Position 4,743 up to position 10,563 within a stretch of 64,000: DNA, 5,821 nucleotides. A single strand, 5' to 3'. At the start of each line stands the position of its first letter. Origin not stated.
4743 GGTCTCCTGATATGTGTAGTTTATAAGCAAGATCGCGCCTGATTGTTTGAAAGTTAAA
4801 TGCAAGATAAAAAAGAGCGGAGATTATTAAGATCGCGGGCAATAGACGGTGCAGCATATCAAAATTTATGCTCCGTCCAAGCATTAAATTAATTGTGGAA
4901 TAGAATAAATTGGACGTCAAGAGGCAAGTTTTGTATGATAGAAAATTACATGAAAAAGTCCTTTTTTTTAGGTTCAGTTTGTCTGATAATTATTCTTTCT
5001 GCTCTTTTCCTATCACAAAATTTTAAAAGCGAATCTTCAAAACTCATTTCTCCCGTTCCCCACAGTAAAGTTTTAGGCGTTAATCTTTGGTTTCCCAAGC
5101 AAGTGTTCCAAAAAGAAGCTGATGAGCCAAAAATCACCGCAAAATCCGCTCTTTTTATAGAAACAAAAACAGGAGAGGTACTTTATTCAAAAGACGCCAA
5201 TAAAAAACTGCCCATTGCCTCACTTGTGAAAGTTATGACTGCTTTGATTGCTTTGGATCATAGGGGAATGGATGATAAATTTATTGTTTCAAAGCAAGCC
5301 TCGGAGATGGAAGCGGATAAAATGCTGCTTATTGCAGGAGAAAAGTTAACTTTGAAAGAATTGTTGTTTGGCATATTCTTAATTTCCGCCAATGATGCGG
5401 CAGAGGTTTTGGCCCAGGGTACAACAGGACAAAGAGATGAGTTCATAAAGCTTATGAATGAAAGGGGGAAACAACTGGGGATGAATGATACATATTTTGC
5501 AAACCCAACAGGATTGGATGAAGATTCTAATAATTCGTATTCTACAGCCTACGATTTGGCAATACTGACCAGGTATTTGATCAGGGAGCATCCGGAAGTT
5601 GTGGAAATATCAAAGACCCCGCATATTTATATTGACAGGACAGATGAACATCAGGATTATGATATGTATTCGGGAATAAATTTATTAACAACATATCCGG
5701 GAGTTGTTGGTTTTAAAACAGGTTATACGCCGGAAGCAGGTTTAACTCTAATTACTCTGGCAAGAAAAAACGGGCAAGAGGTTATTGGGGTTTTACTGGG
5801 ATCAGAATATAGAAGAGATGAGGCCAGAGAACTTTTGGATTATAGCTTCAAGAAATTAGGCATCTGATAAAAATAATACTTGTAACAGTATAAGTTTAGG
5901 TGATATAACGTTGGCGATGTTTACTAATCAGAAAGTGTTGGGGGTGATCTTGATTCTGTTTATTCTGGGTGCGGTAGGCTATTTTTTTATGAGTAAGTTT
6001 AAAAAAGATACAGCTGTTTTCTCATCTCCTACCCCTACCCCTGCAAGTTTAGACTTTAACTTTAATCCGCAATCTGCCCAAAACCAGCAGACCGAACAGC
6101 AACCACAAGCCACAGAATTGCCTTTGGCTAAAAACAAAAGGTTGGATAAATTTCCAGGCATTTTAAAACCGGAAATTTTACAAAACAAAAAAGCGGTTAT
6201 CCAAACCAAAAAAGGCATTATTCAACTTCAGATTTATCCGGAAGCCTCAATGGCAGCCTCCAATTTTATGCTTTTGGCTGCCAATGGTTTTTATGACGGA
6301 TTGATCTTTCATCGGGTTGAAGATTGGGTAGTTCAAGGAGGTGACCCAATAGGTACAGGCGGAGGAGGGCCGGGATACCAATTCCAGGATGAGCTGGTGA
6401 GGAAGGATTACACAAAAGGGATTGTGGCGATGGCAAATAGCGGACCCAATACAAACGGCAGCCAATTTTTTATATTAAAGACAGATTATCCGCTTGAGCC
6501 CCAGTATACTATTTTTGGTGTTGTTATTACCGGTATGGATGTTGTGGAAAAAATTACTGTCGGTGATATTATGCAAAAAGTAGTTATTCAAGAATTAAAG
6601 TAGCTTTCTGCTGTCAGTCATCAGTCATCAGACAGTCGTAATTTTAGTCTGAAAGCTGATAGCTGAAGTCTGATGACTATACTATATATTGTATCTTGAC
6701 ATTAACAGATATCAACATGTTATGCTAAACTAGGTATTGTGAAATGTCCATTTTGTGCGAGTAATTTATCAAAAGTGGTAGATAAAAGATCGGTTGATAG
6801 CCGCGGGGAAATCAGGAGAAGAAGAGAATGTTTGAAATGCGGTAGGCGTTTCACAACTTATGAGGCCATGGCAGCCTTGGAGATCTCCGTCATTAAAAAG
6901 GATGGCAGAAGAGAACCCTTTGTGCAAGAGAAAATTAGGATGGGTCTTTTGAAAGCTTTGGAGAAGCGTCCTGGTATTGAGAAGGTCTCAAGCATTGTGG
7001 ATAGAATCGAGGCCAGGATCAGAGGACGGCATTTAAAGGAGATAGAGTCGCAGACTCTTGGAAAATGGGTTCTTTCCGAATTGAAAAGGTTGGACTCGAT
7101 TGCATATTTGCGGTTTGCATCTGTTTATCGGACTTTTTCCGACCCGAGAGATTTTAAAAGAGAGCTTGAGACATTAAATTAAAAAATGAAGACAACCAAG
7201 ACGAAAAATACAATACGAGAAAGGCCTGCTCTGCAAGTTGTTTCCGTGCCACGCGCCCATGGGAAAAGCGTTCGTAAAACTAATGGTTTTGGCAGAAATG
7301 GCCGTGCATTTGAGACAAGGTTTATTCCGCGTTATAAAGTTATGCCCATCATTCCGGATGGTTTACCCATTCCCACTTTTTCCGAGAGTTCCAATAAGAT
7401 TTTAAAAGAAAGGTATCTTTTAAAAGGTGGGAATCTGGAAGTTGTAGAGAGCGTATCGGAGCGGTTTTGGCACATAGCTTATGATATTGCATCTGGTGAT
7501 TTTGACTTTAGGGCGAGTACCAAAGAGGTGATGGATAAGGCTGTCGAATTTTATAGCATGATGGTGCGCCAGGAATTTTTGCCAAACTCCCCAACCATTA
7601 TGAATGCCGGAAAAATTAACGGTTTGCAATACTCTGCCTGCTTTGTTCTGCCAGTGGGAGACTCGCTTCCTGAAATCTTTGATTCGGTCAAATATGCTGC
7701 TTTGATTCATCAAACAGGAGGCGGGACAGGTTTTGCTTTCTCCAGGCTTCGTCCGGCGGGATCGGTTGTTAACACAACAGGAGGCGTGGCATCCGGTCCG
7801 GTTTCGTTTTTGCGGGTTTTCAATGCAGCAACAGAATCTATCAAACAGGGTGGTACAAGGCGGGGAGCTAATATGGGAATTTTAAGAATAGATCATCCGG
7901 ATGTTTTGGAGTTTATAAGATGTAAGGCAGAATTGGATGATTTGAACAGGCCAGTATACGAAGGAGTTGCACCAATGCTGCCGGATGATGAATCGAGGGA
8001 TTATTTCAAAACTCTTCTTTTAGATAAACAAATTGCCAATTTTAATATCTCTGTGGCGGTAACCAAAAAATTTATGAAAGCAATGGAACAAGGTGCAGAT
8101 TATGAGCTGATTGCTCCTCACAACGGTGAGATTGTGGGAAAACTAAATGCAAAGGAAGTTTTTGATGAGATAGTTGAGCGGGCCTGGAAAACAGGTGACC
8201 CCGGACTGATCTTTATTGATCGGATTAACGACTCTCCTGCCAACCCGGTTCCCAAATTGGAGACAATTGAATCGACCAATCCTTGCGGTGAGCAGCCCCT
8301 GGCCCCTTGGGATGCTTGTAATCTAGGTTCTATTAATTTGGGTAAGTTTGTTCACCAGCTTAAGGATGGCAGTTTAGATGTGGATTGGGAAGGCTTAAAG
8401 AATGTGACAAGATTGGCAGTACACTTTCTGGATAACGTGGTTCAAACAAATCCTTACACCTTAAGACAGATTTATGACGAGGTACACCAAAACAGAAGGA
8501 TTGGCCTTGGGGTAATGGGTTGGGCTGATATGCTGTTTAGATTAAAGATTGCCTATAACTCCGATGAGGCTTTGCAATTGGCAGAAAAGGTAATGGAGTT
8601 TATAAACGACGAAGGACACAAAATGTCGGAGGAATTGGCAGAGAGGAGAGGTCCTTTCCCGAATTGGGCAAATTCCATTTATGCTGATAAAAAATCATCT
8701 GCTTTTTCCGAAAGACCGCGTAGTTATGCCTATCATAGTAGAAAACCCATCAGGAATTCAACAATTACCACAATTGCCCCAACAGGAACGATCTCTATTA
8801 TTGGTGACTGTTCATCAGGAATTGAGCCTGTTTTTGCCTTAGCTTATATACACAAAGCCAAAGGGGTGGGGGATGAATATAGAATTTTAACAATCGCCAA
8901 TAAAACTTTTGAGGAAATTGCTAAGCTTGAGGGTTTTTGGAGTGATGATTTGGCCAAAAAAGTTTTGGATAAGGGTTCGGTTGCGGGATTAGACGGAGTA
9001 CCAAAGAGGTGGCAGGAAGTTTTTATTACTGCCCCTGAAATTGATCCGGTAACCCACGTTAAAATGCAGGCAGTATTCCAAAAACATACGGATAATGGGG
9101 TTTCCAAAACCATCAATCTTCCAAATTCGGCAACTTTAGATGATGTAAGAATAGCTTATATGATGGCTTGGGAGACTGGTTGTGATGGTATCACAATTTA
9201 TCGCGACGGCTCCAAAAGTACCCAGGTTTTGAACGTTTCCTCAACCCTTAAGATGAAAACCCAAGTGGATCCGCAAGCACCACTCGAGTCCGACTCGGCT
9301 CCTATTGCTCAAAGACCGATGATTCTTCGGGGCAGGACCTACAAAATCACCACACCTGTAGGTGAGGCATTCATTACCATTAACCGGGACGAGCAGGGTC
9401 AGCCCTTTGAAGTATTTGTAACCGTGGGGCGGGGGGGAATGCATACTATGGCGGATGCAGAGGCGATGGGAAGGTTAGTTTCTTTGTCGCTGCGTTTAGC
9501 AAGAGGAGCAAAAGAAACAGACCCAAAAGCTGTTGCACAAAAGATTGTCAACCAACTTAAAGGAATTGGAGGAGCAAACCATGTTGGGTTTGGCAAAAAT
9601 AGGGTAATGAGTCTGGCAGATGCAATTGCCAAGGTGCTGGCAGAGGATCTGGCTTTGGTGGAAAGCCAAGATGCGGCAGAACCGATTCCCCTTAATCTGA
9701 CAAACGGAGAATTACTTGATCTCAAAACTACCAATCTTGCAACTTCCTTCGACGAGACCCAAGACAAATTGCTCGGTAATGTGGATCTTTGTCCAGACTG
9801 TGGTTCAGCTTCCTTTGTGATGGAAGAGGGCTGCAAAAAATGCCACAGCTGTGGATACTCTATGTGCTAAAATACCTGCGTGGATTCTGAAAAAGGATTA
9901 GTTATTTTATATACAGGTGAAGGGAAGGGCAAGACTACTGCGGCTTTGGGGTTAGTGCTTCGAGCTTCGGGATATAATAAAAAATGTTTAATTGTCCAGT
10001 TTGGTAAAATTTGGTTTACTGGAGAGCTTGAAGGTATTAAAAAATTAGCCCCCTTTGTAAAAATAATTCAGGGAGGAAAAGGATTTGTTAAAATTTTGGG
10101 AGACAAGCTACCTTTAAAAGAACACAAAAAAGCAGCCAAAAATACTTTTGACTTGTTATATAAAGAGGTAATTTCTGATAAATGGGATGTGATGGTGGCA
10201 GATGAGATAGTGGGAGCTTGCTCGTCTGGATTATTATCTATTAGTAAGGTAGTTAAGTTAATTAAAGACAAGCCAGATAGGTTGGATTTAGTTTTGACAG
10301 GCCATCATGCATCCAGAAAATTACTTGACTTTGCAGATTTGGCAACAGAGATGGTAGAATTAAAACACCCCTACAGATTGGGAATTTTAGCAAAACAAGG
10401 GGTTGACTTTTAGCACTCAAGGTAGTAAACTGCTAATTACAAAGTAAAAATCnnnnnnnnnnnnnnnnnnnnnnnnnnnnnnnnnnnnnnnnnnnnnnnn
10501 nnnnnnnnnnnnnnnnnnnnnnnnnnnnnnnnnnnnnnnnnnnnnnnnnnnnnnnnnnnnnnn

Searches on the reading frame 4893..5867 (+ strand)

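Call 64: search_protein_families(library=pfam, proteins=[window:4893-5867:+], max_evalue=0.00001)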
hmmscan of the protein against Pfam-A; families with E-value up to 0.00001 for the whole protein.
window:4893-5867:+ (324 aa): 1 family
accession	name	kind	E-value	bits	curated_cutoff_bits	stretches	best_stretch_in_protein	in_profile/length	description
PF00768.25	Peptidase_S11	-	1.8e-57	195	27.6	1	74-304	3-237/239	D-alanyl-D-alanine carboxypeptidase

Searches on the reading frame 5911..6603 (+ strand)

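Call 64: search_protein_families(library=pfam, proteins=[window:5911-6603:+], max_evalue=0.00001)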
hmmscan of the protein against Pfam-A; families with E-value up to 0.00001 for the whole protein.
window:5911-6603:+ (230 aa): 1 family
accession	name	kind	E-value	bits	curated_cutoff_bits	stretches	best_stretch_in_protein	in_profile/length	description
PF00160.26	Pro_isomerase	-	1.6e-31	110.1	21.7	1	96-222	3-144/159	Cyclophilin type peptidyl-prolyl cis-trans isomerase/CLD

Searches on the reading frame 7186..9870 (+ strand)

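Call 64: search_protein_families(library=pfam, proteins=[window:7186-9870:+], max_evalue=0.00001)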
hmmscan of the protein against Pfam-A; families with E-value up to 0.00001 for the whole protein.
window:7186-9870:+ (894 aa): 3 families
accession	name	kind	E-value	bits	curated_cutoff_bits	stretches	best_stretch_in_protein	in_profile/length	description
PF02867.20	Ribonuc_red_lgC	-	4.7e-133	445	23.9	1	150-672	1-523/523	Ribonucleotide reductase, barrel domain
PF00317.26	Ribonuc_red_lgN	-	1.5e-16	60.7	28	1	65-143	3-74/77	Ribonucleotide reductase, all-alpha domain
PF12637.14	TSCPD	-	1.1e-12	48.5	22.8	1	718-821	2-87/88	TSCPD domain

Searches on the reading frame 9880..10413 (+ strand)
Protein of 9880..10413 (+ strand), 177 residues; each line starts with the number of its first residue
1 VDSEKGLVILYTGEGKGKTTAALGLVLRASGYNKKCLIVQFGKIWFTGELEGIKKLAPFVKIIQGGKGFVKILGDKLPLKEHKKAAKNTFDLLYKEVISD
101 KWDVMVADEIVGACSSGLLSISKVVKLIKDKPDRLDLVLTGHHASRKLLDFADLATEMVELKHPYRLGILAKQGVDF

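Call 64: search_protein_families(library=pfam, proteins=[window:9880-10413:+], max_evalue=0.00001)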
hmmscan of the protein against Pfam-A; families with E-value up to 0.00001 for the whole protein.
window:9880-10413:+ (177 aa): 1 family
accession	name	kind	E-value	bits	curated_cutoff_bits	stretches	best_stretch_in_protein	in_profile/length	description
PF02572.21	CobA_CobO_BtuR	-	1.3e-50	172.4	25.7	1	4-177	1-172/172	ATP:corrinoid adenosyltransferase BtuR/CobO/CobP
